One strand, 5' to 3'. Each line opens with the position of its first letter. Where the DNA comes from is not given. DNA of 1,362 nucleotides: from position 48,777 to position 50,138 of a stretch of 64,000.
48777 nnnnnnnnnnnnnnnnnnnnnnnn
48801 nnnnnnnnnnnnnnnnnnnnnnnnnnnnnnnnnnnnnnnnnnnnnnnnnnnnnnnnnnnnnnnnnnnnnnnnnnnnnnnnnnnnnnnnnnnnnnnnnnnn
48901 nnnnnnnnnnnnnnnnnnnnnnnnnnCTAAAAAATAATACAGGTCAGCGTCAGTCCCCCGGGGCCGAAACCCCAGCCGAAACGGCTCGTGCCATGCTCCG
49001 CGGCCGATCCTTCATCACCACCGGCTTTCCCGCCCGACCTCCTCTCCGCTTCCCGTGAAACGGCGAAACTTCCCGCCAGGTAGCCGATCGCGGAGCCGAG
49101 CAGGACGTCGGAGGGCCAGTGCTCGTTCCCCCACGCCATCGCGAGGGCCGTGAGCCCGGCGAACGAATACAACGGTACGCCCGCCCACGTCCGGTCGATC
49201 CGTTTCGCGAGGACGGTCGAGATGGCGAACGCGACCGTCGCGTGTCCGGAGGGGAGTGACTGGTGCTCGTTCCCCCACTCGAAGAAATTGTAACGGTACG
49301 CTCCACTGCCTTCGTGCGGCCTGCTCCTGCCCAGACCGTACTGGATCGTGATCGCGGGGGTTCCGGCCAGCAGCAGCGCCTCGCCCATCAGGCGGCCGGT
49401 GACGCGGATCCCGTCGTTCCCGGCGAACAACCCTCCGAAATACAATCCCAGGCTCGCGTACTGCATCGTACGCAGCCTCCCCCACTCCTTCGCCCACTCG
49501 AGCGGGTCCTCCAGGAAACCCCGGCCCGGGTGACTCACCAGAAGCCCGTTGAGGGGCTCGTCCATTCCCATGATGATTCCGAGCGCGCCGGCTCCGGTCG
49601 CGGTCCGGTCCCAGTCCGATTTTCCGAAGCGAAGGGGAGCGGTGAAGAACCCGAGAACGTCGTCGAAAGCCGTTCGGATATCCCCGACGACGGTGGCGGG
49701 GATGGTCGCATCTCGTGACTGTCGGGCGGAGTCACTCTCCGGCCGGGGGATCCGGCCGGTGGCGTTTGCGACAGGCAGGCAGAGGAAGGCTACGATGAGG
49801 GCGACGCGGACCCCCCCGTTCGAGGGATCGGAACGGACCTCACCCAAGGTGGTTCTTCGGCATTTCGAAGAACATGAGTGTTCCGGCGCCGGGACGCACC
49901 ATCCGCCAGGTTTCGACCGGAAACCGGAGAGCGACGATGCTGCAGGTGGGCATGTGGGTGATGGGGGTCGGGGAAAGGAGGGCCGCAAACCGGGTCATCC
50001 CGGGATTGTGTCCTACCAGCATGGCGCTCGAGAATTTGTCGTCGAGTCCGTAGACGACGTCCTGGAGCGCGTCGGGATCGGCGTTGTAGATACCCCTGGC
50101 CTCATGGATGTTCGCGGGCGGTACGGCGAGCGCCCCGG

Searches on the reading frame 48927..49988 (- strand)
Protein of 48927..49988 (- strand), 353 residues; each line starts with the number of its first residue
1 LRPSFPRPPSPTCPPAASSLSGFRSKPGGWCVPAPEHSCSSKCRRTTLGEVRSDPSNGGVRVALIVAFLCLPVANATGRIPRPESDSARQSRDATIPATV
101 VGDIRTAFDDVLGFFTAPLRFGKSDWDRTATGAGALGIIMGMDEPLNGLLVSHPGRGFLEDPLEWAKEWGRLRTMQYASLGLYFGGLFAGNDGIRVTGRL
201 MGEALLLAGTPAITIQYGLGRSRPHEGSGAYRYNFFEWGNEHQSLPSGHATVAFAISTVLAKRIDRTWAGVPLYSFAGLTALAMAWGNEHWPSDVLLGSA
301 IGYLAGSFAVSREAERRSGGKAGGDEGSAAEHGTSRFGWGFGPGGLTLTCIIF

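Call 77: search_protein_families(library=pfam, proteins=[window:48927-49988:-], max_evalue=0.05)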
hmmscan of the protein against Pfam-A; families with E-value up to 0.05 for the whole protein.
window:48927-49988:- (353 aa): 3 families
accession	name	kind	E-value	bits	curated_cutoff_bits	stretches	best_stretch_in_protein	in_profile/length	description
PF01569.27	PAP2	-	6.9e-14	52.2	27.2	1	204-310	8-122/130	PAP2 superfamily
PF14378.12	PAP2_3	-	6.8e-05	23.2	27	1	239-305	121-187/190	PAP2 superfamily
PF14360.12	PAP2_C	-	0.04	14.9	27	0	247-303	8-66/74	PAP2 superfamily C-terminal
